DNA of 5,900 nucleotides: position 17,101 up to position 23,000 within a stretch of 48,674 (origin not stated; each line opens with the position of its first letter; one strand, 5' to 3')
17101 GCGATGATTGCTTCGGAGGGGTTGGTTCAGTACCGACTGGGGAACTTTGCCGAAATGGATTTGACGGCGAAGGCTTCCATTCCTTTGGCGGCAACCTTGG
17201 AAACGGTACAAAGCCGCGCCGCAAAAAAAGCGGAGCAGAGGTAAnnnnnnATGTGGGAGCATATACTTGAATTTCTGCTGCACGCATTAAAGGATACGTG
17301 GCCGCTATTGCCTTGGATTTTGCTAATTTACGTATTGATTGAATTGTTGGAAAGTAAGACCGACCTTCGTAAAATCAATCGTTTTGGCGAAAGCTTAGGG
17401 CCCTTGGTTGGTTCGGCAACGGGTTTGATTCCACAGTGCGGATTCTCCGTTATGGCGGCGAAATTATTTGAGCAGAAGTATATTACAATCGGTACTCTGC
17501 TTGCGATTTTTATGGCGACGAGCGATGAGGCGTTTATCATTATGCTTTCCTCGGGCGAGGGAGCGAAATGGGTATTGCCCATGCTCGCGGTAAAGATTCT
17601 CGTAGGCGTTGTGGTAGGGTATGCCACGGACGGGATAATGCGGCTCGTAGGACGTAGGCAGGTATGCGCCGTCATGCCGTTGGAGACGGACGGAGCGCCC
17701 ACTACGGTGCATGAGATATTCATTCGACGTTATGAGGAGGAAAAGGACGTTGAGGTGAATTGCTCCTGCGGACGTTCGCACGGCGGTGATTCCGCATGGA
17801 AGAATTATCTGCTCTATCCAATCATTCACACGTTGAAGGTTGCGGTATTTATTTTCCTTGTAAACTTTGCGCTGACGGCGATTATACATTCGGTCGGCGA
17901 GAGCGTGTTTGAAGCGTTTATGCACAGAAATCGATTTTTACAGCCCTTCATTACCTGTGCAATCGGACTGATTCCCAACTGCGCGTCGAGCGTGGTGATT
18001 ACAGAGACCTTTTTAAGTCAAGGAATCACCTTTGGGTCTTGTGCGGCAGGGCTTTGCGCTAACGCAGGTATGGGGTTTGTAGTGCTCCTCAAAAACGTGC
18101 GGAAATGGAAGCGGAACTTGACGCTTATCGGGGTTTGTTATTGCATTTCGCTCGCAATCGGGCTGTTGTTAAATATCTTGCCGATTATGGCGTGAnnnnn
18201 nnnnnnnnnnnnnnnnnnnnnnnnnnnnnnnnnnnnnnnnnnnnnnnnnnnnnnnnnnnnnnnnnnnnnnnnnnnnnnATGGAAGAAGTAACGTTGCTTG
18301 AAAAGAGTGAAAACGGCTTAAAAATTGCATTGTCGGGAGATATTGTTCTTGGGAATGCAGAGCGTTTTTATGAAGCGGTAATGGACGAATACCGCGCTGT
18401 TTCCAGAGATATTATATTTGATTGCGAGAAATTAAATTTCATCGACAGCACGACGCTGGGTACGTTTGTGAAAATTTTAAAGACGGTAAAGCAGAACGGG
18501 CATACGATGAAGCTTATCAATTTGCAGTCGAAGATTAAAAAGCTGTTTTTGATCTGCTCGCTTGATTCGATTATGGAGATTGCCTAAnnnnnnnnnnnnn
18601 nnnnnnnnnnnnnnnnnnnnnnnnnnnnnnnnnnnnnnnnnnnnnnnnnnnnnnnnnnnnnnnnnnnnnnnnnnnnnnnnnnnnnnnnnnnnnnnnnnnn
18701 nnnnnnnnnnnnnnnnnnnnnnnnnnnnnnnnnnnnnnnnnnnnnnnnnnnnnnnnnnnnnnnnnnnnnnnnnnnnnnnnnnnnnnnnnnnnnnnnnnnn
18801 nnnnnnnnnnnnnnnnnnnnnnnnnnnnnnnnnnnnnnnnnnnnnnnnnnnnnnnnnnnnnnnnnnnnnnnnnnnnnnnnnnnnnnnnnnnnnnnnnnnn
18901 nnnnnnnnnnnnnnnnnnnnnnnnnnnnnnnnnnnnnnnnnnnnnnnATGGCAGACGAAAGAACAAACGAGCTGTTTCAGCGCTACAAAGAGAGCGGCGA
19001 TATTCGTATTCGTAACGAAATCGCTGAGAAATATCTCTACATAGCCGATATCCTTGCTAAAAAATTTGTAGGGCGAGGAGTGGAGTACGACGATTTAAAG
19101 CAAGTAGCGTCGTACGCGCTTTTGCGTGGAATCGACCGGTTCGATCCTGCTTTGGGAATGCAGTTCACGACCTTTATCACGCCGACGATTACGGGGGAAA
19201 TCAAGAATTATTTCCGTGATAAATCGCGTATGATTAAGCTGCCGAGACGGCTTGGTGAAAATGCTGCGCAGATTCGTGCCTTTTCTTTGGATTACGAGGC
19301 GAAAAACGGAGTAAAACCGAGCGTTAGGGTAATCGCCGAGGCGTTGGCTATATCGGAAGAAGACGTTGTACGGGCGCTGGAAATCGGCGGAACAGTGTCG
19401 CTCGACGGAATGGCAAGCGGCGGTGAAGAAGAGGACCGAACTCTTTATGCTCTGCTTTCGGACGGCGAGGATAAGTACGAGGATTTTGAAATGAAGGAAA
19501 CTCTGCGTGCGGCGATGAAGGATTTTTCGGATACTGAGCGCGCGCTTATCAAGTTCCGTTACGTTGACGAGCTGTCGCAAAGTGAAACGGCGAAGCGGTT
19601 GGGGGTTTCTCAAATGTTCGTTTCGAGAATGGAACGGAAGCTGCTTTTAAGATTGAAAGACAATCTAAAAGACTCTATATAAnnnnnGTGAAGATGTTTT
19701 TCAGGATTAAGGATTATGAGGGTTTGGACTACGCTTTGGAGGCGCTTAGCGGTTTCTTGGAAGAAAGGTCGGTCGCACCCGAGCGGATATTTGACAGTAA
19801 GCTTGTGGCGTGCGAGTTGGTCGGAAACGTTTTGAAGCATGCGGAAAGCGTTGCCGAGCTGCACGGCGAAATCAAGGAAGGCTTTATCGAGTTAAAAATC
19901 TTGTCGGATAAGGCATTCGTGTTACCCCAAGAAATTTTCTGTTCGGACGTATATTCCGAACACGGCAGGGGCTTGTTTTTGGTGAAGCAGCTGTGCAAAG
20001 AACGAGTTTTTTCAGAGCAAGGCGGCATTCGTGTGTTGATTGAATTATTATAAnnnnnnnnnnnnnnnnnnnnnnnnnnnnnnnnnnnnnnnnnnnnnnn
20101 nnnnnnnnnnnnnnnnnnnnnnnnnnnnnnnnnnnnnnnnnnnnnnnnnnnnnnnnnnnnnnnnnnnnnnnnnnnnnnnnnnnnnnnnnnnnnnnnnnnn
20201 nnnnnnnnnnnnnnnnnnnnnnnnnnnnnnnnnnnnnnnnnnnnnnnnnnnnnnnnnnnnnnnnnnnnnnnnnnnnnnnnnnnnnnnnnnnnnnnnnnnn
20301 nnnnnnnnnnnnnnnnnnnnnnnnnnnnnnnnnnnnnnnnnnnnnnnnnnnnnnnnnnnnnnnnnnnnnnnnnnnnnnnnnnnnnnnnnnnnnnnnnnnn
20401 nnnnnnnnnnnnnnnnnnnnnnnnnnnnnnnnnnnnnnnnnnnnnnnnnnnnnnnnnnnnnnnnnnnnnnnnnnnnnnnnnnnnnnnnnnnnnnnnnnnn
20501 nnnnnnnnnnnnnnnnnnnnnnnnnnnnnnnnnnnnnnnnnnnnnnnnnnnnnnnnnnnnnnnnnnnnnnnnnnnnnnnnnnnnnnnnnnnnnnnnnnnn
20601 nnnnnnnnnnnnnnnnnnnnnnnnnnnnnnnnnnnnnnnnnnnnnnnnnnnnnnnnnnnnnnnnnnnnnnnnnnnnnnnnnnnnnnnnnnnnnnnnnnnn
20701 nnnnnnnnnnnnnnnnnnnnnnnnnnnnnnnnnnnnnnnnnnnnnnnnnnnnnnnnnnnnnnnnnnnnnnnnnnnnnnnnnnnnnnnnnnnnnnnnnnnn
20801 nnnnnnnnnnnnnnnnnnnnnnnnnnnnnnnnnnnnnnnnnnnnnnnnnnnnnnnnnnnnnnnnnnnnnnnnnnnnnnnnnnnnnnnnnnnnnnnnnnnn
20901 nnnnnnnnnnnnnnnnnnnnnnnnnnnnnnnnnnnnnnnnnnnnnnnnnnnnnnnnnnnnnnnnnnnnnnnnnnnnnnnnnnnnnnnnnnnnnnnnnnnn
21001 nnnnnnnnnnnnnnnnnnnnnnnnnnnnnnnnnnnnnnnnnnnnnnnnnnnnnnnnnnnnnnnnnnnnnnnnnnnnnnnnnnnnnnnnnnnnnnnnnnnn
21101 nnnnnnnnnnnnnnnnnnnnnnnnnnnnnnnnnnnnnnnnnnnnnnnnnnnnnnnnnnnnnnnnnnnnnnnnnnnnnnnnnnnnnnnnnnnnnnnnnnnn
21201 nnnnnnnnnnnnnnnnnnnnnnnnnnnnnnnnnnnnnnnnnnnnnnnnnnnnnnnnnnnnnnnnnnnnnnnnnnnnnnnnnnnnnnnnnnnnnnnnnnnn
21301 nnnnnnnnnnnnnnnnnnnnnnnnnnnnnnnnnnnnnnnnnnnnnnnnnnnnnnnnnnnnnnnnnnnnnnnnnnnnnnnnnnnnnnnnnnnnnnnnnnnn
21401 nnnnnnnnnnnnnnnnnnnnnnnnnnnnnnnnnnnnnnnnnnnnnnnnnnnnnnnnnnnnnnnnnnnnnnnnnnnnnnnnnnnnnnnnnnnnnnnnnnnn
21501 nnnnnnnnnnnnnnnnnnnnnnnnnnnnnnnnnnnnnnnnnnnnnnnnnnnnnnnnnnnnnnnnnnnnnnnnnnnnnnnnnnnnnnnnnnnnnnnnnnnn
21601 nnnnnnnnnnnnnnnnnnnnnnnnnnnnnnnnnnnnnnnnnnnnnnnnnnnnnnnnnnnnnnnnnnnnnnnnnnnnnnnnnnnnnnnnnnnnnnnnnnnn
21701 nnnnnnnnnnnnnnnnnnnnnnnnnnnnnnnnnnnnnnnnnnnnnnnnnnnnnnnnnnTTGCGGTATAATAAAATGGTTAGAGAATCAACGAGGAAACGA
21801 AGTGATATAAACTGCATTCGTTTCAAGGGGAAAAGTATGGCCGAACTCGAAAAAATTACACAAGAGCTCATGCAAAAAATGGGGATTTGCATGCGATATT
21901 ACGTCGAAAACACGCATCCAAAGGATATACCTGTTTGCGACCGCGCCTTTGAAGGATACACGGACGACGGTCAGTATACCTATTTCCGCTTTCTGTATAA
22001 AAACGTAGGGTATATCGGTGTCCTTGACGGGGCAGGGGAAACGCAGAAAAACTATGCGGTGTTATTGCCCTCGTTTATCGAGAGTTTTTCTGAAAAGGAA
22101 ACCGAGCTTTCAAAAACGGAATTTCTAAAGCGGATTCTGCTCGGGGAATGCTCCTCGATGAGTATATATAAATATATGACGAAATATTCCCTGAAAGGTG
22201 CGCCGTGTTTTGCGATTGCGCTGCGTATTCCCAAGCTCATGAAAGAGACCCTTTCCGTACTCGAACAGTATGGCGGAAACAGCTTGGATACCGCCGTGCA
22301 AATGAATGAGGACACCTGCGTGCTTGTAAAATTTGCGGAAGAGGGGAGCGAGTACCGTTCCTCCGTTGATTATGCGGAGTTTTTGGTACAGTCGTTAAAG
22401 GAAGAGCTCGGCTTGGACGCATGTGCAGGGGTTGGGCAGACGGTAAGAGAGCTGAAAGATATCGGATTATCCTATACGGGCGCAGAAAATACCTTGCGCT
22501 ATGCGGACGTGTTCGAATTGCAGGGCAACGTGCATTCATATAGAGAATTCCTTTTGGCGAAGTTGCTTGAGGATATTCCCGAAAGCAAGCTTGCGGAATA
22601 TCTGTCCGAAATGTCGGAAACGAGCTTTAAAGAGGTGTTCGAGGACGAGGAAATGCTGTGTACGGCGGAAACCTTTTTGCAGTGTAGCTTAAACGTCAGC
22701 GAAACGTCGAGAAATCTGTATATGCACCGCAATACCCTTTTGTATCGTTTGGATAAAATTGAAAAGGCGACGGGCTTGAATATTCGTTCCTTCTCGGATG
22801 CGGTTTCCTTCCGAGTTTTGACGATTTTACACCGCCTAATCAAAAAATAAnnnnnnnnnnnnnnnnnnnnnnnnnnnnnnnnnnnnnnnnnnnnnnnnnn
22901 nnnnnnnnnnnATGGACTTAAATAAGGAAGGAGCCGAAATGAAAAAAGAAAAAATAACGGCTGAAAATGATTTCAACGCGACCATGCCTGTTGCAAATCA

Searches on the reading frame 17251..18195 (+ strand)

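Call 12: search_protein_families(library=pfam, proteins=[window:17251-18195:+])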
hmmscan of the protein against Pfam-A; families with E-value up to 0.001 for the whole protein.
window:17251-18195:+ (314 aa): 1 family
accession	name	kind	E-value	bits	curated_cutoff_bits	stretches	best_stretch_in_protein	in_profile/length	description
PF11449.14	ArsP_2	-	4.3e-20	72.6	32.5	2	24-222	25-190/359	Putative, 10TM heavy-metal exporter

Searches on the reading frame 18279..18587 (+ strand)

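Call 13: search_protein_families(library=pfam, proteins=[window:18279-18587:+])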
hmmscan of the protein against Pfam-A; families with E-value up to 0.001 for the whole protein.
window:18279-18587:+ (102 aa): 2 families
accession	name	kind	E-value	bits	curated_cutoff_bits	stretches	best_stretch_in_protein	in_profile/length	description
PF01740.26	STAS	-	3.4e-16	59.4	22.6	1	8-101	5-99/106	STAS domain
PF13466.11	STAS_2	-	7.1e-07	29.8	29.2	1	16-95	1-79/80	STAS domain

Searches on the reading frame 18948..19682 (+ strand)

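Call 13: search_protein_families(library=pfam, proteins=[window:18948-19682:+])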
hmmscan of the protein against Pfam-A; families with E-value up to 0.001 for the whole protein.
window:18948-19682:+ (244 aa): 5 families
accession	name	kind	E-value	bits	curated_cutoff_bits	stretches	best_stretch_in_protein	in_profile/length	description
PF04542.20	Sigma70_r2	-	2.7e-13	49.9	24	1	36-94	12-70/71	Sigma-70 region 2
PF04545.22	Sigma70_r4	-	3e-11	43.1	24.1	1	189-237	1-49/50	Sigma-70, region 4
PF04539.22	Sigma70_r3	-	7.2e-05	23.3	25.3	1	105-173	2-69/78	Sigma-70 region 3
PF08281.18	Sigma70_r4_2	-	7.8e-05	22.7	25.7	1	188-222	6-40/54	Sigma-70, region 4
PF18024.7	HTH_50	-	0.00057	20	27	0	194-225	9-40/50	Helix-turn-helix domain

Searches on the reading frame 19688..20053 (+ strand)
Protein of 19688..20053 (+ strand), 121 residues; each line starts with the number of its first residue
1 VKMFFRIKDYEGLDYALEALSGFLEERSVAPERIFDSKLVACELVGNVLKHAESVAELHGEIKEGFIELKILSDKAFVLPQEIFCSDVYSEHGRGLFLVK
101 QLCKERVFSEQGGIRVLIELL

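Call 13: search_protein_families(library=pfam, proteins=[window:19688-20053:+])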
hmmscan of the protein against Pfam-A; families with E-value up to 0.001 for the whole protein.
window:19688-20053:+ (121 aa): 1 family
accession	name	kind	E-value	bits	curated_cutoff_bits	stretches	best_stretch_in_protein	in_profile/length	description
PF13581.12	HATPase_c_2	-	1.1e-05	25.8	27.4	1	13-110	8-118/127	Histidine kinase-like ATPase domain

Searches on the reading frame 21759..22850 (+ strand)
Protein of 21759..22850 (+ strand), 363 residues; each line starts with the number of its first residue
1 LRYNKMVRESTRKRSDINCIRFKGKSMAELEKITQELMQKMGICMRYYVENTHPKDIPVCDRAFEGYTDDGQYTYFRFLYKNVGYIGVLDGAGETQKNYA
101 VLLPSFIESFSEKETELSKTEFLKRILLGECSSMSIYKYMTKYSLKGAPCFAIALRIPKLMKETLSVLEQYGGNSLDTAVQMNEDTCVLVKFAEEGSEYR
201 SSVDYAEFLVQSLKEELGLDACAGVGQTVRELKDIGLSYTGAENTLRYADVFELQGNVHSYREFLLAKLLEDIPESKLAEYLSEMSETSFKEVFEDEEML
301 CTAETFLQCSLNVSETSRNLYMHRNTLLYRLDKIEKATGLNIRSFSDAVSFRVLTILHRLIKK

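Call 13: search_protein_families(library=pfam, proteins=[window:21759-22850:+])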
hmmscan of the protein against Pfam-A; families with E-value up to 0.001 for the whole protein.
window:21759-22850:+ (363 aa): 2 families
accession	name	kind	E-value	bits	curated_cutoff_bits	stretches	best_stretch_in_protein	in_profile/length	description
PF13556.12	HTH_30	-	6e-17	61.6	27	1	302-352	4-54/59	PucR C-terminal helix-turn-helix domain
PF17853.6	GGDEF_2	-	1.9e-05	25.3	24.5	1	148-248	21-116/116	GGDEF-like domain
